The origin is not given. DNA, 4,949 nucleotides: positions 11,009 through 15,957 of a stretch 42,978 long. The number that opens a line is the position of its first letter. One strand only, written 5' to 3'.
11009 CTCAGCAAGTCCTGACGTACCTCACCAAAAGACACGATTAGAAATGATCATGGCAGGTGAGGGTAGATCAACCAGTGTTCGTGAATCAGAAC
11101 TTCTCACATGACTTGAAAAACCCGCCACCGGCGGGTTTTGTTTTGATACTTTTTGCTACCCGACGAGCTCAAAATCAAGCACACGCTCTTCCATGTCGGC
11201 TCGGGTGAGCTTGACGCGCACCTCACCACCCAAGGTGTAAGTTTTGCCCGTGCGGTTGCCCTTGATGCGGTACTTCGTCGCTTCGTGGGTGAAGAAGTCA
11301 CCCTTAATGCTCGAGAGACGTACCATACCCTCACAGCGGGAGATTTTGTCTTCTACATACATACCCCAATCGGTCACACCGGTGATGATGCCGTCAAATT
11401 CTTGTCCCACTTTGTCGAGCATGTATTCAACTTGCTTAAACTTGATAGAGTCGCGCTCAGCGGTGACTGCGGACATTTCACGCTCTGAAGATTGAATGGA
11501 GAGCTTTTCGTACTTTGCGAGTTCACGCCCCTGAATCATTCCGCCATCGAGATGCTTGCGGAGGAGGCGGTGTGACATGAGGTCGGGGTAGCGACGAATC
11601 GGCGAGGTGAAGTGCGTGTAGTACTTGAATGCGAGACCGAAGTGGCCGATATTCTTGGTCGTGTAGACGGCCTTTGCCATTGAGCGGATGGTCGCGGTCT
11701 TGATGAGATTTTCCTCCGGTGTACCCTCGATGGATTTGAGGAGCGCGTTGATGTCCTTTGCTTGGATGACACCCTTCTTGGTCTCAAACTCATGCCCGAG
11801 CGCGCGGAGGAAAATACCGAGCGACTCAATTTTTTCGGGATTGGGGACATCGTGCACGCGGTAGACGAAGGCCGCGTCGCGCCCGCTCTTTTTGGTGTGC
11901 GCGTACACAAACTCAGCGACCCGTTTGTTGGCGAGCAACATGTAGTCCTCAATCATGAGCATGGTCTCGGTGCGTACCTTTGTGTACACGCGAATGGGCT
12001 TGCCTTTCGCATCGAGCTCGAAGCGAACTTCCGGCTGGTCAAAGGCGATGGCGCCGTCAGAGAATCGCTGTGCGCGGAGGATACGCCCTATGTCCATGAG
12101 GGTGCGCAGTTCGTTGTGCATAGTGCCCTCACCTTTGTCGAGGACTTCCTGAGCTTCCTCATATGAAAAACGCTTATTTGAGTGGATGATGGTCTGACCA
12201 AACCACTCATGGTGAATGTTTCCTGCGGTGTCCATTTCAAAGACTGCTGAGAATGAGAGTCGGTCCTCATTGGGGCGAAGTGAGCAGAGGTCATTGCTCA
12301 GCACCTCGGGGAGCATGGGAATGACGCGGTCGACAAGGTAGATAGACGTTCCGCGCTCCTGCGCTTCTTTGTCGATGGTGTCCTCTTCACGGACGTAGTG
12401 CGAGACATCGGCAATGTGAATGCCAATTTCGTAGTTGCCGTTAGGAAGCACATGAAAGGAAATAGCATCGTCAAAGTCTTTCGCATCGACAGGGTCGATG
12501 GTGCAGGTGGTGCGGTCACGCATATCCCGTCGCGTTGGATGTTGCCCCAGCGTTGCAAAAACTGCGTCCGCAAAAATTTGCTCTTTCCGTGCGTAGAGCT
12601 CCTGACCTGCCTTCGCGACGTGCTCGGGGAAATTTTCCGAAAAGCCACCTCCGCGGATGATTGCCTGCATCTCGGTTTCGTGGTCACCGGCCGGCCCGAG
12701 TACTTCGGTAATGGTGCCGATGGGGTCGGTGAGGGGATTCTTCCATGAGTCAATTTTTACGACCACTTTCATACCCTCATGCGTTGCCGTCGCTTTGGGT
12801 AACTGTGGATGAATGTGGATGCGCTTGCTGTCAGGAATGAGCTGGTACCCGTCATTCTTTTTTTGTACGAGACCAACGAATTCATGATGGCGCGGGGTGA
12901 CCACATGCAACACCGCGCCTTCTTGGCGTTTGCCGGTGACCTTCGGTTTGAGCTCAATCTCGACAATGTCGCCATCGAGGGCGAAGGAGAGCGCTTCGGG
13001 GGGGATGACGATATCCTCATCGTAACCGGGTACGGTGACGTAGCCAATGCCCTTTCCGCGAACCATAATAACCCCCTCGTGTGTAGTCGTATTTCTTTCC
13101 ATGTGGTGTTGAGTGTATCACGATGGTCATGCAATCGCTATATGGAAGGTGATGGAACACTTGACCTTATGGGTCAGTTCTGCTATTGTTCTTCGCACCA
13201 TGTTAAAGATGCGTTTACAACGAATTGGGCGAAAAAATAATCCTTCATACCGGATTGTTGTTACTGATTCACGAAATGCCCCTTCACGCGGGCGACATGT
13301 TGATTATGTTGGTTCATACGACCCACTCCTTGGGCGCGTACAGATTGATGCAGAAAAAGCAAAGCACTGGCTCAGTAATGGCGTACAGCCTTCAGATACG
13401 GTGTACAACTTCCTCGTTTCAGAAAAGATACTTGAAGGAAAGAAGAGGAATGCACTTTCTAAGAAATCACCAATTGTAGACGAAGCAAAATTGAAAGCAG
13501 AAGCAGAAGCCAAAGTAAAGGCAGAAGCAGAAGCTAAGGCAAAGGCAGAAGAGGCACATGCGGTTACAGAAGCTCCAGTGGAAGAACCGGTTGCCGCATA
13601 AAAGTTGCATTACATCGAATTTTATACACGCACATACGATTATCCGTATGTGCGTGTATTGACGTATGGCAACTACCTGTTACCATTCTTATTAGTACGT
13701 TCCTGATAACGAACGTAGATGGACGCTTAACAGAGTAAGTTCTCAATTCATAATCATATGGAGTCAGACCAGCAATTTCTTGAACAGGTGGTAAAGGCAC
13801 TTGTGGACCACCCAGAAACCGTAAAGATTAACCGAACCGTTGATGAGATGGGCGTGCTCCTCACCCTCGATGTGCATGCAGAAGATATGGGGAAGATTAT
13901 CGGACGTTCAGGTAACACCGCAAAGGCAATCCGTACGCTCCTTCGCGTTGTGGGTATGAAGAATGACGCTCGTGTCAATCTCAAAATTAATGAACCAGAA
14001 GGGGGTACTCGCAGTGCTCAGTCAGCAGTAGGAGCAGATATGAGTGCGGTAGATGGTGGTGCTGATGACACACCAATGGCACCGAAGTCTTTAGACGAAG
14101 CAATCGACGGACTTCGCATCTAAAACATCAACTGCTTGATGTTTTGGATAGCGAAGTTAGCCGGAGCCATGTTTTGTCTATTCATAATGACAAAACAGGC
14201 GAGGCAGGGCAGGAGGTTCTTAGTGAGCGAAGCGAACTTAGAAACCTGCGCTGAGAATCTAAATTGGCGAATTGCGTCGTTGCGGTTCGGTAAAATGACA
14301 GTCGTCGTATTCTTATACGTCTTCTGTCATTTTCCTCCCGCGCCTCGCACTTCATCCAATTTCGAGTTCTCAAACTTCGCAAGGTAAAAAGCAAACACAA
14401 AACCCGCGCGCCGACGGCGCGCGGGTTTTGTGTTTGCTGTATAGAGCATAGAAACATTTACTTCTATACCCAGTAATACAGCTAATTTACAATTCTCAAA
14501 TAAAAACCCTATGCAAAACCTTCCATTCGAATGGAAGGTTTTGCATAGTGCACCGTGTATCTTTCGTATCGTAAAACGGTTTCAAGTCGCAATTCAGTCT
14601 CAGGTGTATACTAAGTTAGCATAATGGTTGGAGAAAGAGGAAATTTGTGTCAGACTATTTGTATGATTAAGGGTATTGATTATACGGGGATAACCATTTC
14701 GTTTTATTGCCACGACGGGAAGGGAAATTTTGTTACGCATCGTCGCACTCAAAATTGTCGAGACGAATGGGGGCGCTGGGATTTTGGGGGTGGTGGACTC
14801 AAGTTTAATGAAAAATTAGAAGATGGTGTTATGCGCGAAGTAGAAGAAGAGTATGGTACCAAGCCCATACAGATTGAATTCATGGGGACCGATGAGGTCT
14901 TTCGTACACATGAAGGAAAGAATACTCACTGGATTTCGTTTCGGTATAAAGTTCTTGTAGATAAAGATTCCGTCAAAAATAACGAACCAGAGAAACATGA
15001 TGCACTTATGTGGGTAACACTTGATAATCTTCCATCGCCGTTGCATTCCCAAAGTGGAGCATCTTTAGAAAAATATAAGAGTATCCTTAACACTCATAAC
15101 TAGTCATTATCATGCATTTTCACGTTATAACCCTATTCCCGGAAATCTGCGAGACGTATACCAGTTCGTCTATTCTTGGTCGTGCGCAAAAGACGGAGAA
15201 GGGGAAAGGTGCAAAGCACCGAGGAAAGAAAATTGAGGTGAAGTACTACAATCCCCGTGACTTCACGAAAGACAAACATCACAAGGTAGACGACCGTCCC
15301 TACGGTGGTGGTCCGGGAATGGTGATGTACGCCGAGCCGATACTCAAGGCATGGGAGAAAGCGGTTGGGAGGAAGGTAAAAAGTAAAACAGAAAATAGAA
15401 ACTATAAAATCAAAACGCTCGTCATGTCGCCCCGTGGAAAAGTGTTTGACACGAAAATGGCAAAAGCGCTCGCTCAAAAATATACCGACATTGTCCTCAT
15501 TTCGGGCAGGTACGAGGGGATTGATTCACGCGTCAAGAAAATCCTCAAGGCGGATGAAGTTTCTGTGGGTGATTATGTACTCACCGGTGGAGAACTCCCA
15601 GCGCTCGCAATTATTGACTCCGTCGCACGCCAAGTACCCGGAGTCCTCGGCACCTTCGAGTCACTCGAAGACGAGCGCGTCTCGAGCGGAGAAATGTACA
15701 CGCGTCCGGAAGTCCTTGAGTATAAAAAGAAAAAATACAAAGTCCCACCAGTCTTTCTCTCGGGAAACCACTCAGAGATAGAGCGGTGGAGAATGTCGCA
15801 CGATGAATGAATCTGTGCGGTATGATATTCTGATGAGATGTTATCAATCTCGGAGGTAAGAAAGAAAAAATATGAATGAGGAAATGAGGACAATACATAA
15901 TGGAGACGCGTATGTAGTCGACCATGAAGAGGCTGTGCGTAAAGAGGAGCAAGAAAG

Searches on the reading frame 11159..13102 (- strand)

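Call 58: search_protein_families(library=pfam, proteins=[window:11159-13102:-], max_evalue=0.00001)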
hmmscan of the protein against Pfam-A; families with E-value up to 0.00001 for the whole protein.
window:11159-13102:- (648 aa): 5 families
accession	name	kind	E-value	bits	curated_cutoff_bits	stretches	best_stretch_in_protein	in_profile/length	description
PF00773.25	RNB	-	2.2e-108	362.9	29.3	1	191-519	1-325/326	RNB domain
PF17876.7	CSD2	-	2.5e-18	66.3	26.2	1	89-159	3-74/74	Cold shock domain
PF17849.7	OB_Dis3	-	5.4e-10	39.6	22.8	1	99-149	23-73/77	Dis3-like cold-shock domain 2 (CSD2)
PF08206.17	OB_RNB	-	1.3e-08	34.8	24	1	11-67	2-58/58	Ribonuclease B OB domain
PF00575.29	S1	-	3e-07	31.2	22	1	563-643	2-70/74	S1 RNA binding domain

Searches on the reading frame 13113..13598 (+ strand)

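Call 106: search_protein_families(library=pfam, proteins=[window:13113-13598:+], max_evalue=0.0001)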
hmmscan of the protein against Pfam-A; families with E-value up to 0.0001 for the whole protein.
window:13113-13598:+ (162 aa): 1 family
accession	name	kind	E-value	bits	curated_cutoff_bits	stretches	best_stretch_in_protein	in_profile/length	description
PF00886.24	Ribosomal_S16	-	2.1e-18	66.5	27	1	37-94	1-62/62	Ribosomal protein S16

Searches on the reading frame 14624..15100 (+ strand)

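Call 104: search_protein_families(library=pfam, proteins=[window:14624-15100:+], max_evalue=0.0001)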
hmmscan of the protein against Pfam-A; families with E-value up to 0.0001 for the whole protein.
window:14624-15100:+ (159 aa): 1 family
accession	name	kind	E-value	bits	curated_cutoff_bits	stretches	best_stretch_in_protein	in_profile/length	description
PF00293.34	NUDIX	-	1.2e-15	58.1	21.1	1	26-143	7-126/134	NUDIX domain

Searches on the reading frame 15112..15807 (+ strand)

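Call 104: search_protein_families(library=pfam, proteins=[window:15112-15807:+], max_evalue=0.0001)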
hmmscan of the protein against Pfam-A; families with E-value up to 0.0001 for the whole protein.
window:15112-15807:+ (232 aa): 1 family
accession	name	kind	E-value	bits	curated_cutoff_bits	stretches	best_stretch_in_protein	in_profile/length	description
PF01746.26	tRNA_m1G_MT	-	1.8e-43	149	27.3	1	41-229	10-184/195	tRNA (Guanine-1)-methyltransferase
